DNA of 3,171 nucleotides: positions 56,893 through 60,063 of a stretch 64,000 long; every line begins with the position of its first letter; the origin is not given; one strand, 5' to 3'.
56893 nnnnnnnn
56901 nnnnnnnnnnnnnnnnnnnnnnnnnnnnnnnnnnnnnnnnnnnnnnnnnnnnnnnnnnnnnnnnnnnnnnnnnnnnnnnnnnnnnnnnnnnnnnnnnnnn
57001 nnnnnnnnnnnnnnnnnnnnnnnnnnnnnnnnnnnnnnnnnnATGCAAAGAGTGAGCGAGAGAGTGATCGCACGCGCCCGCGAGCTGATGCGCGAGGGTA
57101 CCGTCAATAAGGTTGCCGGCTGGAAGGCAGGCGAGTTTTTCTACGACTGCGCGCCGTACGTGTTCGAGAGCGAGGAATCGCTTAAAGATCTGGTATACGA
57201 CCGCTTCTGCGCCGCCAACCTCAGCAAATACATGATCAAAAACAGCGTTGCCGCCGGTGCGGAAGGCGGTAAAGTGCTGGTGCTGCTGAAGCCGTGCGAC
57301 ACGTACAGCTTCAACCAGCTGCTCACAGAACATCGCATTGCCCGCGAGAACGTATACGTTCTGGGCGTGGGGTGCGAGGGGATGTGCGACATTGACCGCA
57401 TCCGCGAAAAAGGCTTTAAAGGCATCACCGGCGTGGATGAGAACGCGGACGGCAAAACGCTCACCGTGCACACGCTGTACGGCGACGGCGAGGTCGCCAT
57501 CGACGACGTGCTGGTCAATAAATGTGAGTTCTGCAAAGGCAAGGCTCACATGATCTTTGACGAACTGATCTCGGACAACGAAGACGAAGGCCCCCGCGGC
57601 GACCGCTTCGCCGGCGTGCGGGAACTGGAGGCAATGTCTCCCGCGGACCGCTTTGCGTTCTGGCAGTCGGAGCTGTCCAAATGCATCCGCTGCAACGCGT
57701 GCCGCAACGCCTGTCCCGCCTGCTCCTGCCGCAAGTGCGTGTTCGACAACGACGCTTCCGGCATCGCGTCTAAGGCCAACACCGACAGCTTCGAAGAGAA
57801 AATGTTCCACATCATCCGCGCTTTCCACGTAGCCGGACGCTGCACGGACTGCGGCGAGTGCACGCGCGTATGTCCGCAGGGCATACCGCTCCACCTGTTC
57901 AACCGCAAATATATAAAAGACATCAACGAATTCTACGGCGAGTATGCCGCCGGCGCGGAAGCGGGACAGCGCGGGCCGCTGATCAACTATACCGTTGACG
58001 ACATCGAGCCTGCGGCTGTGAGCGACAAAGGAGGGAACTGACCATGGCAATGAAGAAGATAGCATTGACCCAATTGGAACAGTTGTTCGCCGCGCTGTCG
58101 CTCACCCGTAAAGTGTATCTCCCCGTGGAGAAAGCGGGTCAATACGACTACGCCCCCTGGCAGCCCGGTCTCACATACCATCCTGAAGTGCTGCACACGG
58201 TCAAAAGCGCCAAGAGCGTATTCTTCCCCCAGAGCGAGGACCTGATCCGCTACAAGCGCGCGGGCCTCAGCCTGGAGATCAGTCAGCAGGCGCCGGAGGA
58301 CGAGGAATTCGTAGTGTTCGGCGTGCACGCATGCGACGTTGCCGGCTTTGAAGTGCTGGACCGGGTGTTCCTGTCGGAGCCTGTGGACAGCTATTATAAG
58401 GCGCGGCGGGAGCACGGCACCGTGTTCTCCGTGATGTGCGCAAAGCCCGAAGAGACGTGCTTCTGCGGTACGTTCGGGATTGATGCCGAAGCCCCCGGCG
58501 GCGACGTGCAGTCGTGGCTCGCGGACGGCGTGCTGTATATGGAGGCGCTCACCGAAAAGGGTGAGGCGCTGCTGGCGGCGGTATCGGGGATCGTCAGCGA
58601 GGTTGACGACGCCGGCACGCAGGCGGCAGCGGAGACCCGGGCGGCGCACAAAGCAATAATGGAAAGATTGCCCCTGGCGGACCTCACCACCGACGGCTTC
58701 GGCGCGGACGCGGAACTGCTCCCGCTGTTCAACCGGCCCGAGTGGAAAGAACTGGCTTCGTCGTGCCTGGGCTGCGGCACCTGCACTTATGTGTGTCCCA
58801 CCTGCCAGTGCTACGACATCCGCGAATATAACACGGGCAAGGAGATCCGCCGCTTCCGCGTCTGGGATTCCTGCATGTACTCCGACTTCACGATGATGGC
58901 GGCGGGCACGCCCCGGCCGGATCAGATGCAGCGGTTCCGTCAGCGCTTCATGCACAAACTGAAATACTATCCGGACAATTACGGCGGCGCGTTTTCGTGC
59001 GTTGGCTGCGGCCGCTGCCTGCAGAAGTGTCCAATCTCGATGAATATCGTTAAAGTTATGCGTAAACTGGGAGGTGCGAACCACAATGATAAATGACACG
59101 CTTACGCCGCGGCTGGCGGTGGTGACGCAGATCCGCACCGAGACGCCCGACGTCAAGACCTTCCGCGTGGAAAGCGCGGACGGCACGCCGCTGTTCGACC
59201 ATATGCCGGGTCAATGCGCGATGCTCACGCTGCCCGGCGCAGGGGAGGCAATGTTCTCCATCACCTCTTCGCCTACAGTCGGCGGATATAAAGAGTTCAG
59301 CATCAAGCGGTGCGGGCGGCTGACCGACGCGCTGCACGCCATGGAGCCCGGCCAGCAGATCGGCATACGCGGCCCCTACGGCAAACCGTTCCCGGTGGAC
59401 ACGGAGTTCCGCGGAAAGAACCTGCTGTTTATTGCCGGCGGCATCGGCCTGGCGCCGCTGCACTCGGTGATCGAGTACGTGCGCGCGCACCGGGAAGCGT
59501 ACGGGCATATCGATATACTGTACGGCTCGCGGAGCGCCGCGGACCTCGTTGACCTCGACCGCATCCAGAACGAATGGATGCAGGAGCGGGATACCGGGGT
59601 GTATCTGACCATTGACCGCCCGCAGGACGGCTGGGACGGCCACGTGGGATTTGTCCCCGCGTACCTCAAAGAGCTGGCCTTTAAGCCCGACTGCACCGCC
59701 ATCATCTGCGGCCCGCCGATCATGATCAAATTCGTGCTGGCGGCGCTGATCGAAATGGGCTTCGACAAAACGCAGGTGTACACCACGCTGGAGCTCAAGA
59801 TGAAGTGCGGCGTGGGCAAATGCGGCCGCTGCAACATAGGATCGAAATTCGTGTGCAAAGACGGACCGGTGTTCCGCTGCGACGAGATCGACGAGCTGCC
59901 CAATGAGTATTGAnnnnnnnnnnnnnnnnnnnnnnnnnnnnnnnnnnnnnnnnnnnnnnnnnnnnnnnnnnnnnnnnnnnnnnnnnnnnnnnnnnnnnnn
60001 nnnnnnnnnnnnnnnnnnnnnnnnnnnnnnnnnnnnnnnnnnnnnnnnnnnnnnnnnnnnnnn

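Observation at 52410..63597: Ten-gene ldh / hdrBCA-mvhD / Flx- and Asr-like / frdBA-like / AAE-transporter operon: candidate novel flavin-based electron-bifurcating fumarate (or related enoate/dicarboxylate) reductase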

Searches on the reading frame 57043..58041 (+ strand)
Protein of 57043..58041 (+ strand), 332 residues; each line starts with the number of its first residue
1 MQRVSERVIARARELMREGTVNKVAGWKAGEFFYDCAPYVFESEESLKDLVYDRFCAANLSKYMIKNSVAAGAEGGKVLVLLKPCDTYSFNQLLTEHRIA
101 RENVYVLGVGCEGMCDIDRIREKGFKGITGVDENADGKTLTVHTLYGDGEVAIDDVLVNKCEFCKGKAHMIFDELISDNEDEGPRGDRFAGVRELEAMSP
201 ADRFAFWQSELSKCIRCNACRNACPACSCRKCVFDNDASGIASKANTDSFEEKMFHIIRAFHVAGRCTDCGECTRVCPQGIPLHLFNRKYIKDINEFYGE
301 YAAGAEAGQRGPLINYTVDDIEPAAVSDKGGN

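Call 3: search_protein_families(library=pfam, proteins=[window:57043-58041:+])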
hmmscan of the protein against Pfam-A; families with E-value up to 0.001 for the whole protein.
window:57043-58041:+ (332 aa): 10 families
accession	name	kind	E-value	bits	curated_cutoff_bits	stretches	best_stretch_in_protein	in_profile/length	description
PF13183.11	Fer4_8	-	1.7e-09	38.5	27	1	210-281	1-68/68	4Fe-4S dicluster domain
PF13187.11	Fer4_9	-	8.3e-07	29.4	27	1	213-280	1-50/52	4Fe-4S dicluster domain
PF13237.11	Fer4_10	-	2.5e-06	27.7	25.5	2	264-287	6-22/53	4Fe-4S dicluster domain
PF13534.11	Fer4_17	-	1.2e-05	26.2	22.2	1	213-281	1-60/61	4Fe-4S dicluster domain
PF12797.12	Fer4_2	-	1.6e-05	25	24.5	1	211-226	7-22/22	4Fe-4S binding domain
PF00037.32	Fer4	-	3e-05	24.1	21.1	0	265-281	6-22/24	4Fe-4S binding domain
PF13746.11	Fer4_18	-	0.00043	20.9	27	0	257-282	51-76/114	4Fe-4S dicluster domain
PF12838.12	Fer4_7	-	0.00049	21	27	1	213-281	1-52/52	4Fe-4S dicluster domain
PF13484.11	Fer4_16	-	0.00051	21.2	30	0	213-279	1-65/66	4Fe-4S double cluster binding domain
PF12837.12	Fer4_6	-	0.00051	20.3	25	1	264-280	6-22/24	4Fe-4S binding domain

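Call 4: search_protein_families(library=ncbifam, proteins=[window:57043-58041:+])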
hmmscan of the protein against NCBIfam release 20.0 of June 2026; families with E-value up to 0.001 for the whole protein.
window:57043-58041:+ (332 aa): 15 families
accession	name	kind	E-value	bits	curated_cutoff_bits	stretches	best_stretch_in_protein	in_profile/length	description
NF009226.0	PRK12576.1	equivalog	3.3e-08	33.2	344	1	153-299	106-241/317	succinate dehydrogenase/fumarate reductase iron-sulfur subunit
TIGR00384.1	dhsB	subfamily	7.2e-07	28.9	88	1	198-281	128-212/222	succinate dehydrogenase and fumarate reductase iron-sulfur protein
TIGR02176.1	pyruv_ox_red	equivalog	5.5e-06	24.5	911.35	1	191-279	664-753/1167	pyruvate:ferredoxin (flavodoxin) oxidoreductase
NF006391.0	PRK08640.1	equivalog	7.7e-06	25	244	1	207-284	148-229/254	succinate dehydrogenase iron-sulfur subunit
NF005746.0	PRK07570.1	subfamily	1.7e-05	24.2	243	1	210-286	155-233/250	succinate dehydrogenase/fumarate reductase iron-sulfur subunit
NF009051.0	PRK12385.1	equivalog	2.7e-05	23.7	333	1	209-281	144-219/244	succinate dehydrogenase/fumarate reductase iron-sulfur subunit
NF045670.1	quin_L_LdhH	equivalog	2.9e-05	22.5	800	1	209-286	301-375/706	L-lactate dehydrogenase (quinone) large subunit LdhH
TIGR02512.1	FeFe_hydrog_A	subfamily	6.9e-05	21.9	405.95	1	210-280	5-65/375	[FeFe] hydrogenase, group A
NF004898.0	PRK06259.1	equivalog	0.00011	21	385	1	209-282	131-203/488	fumarate reductase (CoM/CoB) subunit TfrB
NF003454.1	PRK05035.1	equivalog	0.00012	20.8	345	1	209-310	364-451/556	electron transport complex subunit RsxC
TIGR00273.1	TIGR00273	equivalog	0.00018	20.5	444.8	1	212-296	293-374/432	LutB/LldF family L-lactate oxidation iron-sulfur protein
NF004616.0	PRK05950.1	subfamily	0.0003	20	228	1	209-283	144-222/238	succinate dehydrogenase iron-sulfur subunit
TIGR01945.1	rnfC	subfamily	0.00045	18.9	245.95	1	209-285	360-422/435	RnfABCDGE type electron transport complex subunit C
NF040763.1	FeFe_hydrog_A6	exception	0.00052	18.5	765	1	207-281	140-204/571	NADH-dependent [FeFe] hydrogenase, group A6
NF040864.1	HgcB_ferredoxin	equivalog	0.00055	19.7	99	0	265-281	14-30/93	mercury methylation ferredoxin HgcB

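Call 36: search_solved_structures(query=window:57043-58041:+, max_evalue=0.01, show_alignments=1)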
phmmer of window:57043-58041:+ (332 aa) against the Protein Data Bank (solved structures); distinct sequences matched with E-value up to 0.01: 7.
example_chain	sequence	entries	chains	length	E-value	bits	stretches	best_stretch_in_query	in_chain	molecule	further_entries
7bkb_E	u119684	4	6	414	7.7e-26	94.2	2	193-301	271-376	Formate dehydrogenase, beta subunit (F420)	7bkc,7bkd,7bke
9t1s_M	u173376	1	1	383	1e-21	80.7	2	205-288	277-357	formate dehydrogenase (coenzyme F420)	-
8rvu_E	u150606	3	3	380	7.1e-19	71.3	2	207-292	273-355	Formate dehydrogenase, beta subunit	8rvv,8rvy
9lay_B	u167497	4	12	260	0.0002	23.8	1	210-285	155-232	4Fe-4S ferredoxin iron-sulfur binding domain protein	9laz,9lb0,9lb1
6lum_B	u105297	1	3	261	0.0025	20.2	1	198-283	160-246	Succinate dehydrogenase subunit B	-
1kf6_B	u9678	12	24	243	0.0027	20.1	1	200-281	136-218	FUMARATE REDUCTASE IRON-SULFUR PROTEIN | Fumarate reductase iron-sulfur subunit | Fumarate reductase (Anaerobic), Fe-S subunit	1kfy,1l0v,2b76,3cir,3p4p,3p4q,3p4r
6cin_A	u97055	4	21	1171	0.0043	19.5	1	191-281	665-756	PYRUVATE-FERREDOXIN OXIDOREDUCTASE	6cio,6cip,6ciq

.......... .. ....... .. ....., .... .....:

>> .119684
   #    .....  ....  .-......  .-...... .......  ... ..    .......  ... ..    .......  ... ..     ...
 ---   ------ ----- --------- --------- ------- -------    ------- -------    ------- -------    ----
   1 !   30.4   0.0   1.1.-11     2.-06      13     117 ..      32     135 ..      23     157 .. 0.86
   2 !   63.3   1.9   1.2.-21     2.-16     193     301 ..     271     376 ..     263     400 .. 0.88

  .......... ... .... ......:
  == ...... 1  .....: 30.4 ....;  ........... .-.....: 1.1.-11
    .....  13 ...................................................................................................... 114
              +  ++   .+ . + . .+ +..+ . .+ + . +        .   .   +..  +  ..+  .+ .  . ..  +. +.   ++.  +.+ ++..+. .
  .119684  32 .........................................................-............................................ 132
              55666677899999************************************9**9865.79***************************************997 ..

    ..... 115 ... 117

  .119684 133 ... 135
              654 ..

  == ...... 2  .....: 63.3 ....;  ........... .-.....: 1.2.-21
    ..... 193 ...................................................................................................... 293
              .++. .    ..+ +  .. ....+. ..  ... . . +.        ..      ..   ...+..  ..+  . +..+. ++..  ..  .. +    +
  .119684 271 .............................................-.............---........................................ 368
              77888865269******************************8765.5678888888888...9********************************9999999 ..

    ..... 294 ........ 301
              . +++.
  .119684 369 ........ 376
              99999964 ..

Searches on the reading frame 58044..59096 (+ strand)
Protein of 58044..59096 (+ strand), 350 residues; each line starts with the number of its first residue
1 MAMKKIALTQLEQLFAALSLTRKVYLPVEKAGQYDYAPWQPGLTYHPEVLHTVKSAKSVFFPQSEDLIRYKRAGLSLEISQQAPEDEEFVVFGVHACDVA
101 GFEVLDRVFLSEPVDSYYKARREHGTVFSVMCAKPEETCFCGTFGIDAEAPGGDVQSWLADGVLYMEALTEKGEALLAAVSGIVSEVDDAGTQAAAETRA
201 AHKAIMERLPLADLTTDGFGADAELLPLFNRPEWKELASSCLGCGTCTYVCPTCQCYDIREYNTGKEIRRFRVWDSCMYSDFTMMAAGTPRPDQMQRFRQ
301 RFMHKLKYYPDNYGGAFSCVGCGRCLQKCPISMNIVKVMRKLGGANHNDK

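Call 3: search_protein_families(library=pfam, proteins=[window:58044-59096:+])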
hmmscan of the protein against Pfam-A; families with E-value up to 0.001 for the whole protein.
window:58044-59096:+ (350 aa): 11 families
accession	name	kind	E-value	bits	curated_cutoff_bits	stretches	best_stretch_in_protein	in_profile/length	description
PF17179.9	Fer4_22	-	8.8e-32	110.3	27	1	240-332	1-94/95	4Fe-4S dicluster domain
PF13187.11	Fer4_9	-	2.3e-07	31.2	27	0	305-330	34-48/52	4Fe-4S dicluster domain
PF13183.11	Fer4_8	-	2.4e-07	31.6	27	1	238-331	2-66/68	4Fe-4S dicluster domain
PF13237.11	Fer4_10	-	6.4e-07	29.7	25.5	0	318-331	8-21/53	4Fe-4S dicluster domain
PF13534.11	Fer4_17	-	9.6e-07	29.7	22.2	0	229-252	34-57/61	4Fe-4S dicluster domain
PF12797.12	Fer4_2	-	2.7e-06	27.4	24.5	1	238-253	7-22/22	4Fe-4S binding domain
PF00037.32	Fer4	-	6.9e-06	26.1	21.1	0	239-253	6-20/24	4Fe-4S binding domain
PF14697.11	Fer4_21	-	1.2e-05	25.7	35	0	318-332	40-54/59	4Fe-4S dicluster domain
PF12838.12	Fer4_7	-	7.7e-05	23.5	27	0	240-330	1-49/52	4Fe-4S dicluster domain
PF25160.1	LdpA_Fe-S-bd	-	9.9e-05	22.5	27.6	0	318-332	27-41/49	LdpA Fe-S cluster-binding domain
PF13484.11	Fer4_16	-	0.00025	22.2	30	0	236-253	48-65/66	4Fe-4S double cluster binding domain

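Call 4: search_protein_families(library=ncbifam, proteins=[window:58044-59096:+])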
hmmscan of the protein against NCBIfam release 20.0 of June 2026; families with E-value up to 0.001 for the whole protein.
window:58044-59096:+ (350 aa): 11 families
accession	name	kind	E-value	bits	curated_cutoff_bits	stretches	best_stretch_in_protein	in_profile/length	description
NF040829.1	sulfhyd_ShyB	equivalog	8.2e-55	186.1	690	1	4-342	4-329/334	NAD(P)-dependent hydrogenase/sulfhydrogenase 2 subunit beta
NF040833.1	sulfhyd_HydB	equivalog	3.9e-46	157.6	750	1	49-345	50-338/367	NADPH-dependent hydrogenase/sulfhydrogenase 1 subunit beta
TIGR02910.1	sulfite_red_A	equivalog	1.8e-37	129.3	323.15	1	55-345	61-329/334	anaerobic sulfite reductase subunit AsrA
TIGR01945.1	rnfC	subfamily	3.6e-05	22.5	245.95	0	239-266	402-428/435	RnfABCDGE type electron transport complex subunit C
TIGR01971.1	NuoI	subfamily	4.5e-05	23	113.05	0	295-341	24-67/121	NADH-quinone oxidoreductase, chain I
NF005745.0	PRK07569.1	equivalog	0.00012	21.5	333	0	229-257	182-208/238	bidirectional hydrogenase complex protein HoxU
NF040864.1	HgcB_ferredoxin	equivalog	0.00019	21.2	99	0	239-253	14-28/93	mercury methylation ferredoxin HgcB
NF004914.0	PRK06273.1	equivalog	0.00039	20.2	163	0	236-254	48-66/167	ferredoxin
NF010590.0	PRK13984.1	equivalog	0.00048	18.4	946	0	239-254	50-65/611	putative oxidoreductase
NF006183.0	PRK08318.1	equivalog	0.00057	18.8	335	0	238-267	376-406/422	NAD-dependent dihydropyrimidine dehydrogenase subunit PreA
NF038196.1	ferrodoxin_EFR1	subfamily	0.00062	19.9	75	0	296-332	163-199/242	EFR1 family ferrodoxin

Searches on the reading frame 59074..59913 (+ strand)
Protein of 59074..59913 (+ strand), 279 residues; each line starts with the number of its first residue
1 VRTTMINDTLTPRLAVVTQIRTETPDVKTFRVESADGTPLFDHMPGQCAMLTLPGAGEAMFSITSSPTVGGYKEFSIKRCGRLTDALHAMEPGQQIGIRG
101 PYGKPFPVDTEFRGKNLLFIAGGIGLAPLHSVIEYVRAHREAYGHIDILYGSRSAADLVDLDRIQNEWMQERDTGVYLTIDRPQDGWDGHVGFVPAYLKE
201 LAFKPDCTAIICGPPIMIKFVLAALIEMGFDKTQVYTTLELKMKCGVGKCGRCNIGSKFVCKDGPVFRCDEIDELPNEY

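Call 3: search_protein_families(library=pfam, proteins=[window:59074-59913:+])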
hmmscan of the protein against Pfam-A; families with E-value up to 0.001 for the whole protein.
window:59074-59913:+ (279 aa): 3 families
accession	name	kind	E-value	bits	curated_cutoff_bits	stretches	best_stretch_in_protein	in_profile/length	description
PF00175.26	NAD_binding_1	-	8.5e-15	55.8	22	1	119-221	1-107/109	Oxidoreductase NAD-binding domain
PF10418.14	DHODB_Fe-S_bind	-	1.8e-09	37.6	23.9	1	242-272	3-40/41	Iron-sulfur cluster binding domain of dihydroorotate dehydrogenase B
PF00970.30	FAD_binding_6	-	6.6e-07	30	21.1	1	16-104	3-96/99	Oxidoreductase FAD-binding domain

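Call 4: search_protein_families(library=ncbifam, proteins=[window:59074-59913:+])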
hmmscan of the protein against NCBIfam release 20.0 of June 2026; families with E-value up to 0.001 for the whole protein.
window:59074-59913:+ (279 aa): 24 families
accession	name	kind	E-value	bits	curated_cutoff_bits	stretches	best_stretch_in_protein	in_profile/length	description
NF006220.0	PRK08345.1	subfamily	5.7e-63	212.9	395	1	21-268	19-283/294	cytochrome-c3 hydrogenase subunit gamma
NF040835.1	sulfhyd_HydG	equivalog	2.5e-54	184.5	650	1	22-272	29-284/292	NADPH-dependent hydrogenase/sulfhydrogenase 1 subunit gamma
TIGR02911.1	sulfite_red_B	equivalog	2.1e-50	171.3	288.6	1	12-268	5-252/261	anaerobic sulfite reductase subunit AsrB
NF000796.0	PRK00054.1-1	equivalog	2e-48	164.9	224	1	13-272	4-235/254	dihydroorotate dehydrogenase electron transfer subunit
NF040830.1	sulfhyd_ShyC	equivalog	3.3e-47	161.1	600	2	19-164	13-157/288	NAD(P)-dependent hydrogenase/sulfhydrogenase 2 subunit gamma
NF000798.0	PRK00054.1-3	equivalog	2.9e-25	89.3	219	1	74-272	63-242/244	dihydroorotate dehydrogenase electron transfer subunit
NF040810.1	BenC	equivalog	1.8e-21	76.7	430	1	15-236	107-326/333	benzoate 1,2-dioxygenase electron transfer component BenC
NF000799.0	PRK00054.1-4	equivalog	1.3e-19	70.3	314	1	80-272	74-256/258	dihydroorotate dehydrogenase electron transfer subunit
NF008822.0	PRK11872.1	equivalog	4.5e-19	68.6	402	1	15-237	109-332/341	anthranilate 1,2-dioxygenase electron transfer component AntC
NF045803.1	MethMoxFADbindMmoC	equivalog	7.8e-19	67.6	500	1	27-237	124-337/343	aromatic/alkene monooxygenase hydroxylase FAD-binding subunit MmoC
NF004862.0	PRK06222.1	subfamily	8e-19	68.2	220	1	45-273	30-249/281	sulfide/dihydroorotate dehydrogenase-like FAD/NAD-binding protein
NF009414.0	PRK12778.1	equivalog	9e-18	63.9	1103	1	44-273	29-249/752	bifunctional dihydroorotate dehydrogenase B NAD binding subunit/NADPH-dependent glutamate synthase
TIGR01941.1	nqrF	equivalog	1.6e-17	63.6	295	1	79-235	238-398/405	NADH:ubiquinone reductase (Na(+)-transporting) subunit F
NF000797.0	PRK00054.1-2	equivalog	3.9e-17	62.4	270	1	83-271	85-264/267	dihydroorotate dehydrogenase electron transfer subunit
NF058606.1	GlBtMonoRdsGbcB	equivalog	7.2e-17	61.3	500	1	19-234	20-241/362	glycine betaine monooxygenase reductase subunit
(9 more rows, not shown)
